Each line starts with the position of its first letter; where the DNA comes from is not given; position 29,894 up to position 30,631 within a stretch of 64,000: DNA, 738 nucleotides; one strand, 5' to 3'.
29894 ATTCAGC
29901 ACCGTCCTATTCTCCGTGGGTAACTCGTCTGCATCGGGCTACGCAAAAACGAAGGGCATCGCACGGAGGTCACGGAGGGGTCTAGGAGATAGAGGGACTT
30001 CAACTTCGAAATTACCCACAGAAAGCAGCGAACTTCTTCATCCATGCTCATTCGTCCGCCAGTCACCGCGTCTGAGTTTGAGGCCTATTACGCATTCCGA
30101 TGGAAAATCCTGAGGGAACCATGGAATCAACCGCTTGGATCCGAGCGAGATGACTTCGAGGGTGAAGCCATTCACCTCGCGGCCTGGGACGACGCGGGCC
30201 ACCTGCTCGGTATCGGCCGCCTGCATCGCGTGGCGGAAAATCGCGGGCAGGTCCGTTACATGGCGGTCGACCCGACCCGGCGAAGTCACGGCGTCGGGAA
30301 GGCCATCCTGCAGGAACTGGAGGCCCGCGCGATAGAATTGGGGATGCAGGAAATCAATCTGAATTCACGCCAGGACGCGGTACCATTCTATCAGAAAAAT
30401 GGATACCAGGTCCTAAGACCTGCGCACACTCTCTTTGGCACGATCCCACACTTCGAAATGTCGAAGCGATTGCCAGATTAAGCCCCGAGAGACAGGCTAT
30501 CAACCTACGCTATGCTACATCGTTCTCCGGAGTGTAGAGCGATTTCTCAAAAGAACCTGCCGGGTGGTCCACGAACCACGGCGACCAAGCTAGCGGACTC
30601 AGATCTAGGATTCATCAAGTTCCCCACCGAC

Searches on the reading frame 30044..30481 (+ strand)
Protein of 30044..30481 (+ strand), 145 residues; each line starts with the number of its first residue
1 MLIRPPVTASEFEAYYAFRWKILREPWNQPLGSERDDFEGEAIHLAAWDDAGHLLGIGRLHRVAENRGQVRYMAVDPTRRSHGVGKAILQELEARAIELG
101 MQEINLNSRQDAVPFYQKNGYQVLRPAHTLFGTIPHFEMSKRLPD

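Call 3: search_protein_families(library=pfam, proteins=[window:30044-30481:+], max_evalue=1)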
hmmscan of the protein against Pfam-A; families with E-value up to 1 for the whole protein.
window:30044-30481:+ (145 aa): 4 families
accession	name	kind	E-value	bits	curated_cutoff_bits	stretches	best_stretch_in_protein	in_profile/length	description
PF00583.31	Acetyltransf_1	-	6.1e-16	59.2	20.7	1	13-121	2-116/116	Acetyltransferase (GNAT) family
PF13508.13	Acetyltransf_7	-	1.5e-13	51.3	27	1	43-123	4-84/84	Acetyltransferase (GNAT) domain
PF13673.13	Acetyltransf_10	-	2.2e-13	50.7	23.6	1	37-143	25-128/128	Acetyltransferase (GNAT) domain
PF13444.12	Acetyltransf_5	-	0.041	15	22.4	1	25-113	13-96/102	Acetyltransferase (GNAT) domain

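Call 4: search_protein_families(library=ncbifam, proteins=[window:30044-30481:+], max_evalue=1)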
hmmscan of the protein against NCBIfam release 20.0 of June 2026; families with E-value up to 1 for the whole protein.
window:30044-30481:+ (145 aa): 20 families
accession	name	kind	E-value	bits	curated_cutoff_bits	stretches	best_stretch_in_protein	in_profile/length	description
NF005921.0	PRK07922.1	equivalog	4e-10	39.6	180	1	48-124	52-126/170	amino-acid N-acetyltransferase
NF002959.0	PRK03624.1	equivalog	2.3e-09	37.1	124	1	66-123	71-131/147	GNAT family acetyltransferase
NF040501.1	resist_ArsN2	equivalog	1.4e-08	34.4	125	1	44-124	25-104/133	arsenic resistance N-acetyltransferase ArsN2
TIGR01575.1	rimI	equivalog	1.9e-08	34.5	86.4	1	25-123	16-114/132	ribosomal protein S18-alanine N-acetyltransferase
NF005840.0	PRK07757.1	equivalog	2.3e-06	27.6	154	1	49-124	48-121/153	N-acetyltransferase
TIGR04045.1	MSMEG_0567_GNAT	equivalog_domain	4.1e-05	23.2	68.45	1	8-140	9-144/153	MSMEG_0567/Sll0786 family nitrogen starvation N-acetyltransferase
NF007853.0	PRK10562.1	equivalog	7.6e-05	23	125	1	35-127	41-126/146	N-acetyltransferase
NF033078.2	AAC_6p_Ia_fam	equivalog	0.00017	21.5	265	1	52-108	60-116/181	AAC(6')-Ia family aminoglycoside 6'-N-acetyltransferase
NF007807.0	PRK10514.1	equivalog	0.0008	19.3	134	1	70-123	73-124/147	acetyltransferase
TIGR01890.1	N-Ac-Glu-synth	equivalog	0.0009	18.3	202.85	1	34-121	313-400/429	amino-acid N-acetyltransferase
TIGR03448.1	mycothiol_MshD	equivalog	0.00096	18.5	163.1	1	40-95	44-99/294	mycothiol synthase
NF003641.0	PRK05279.1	equivalog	0.0031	16.4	344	1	35-122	326-413/441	amino-acid N-acetyltransferase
NF008212.0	PRK10975.1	equivalog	0.0091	15.8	219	1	47-127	143-226/232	dTDP-4-amino-4,6-dideoxy-D-galactose acyltransferase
NF000486.1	AAC_6p_Ip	exception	0.023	14.6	390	1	53-110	42-99/173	aminoglycoside 6'-N-acetyltransferase AAC(6')-Ip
NF007530.0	PRK10146.1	equivalog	0.025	14.8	142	1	60-122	70-134/144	aminoalkylphosphonate N-acetyltransferase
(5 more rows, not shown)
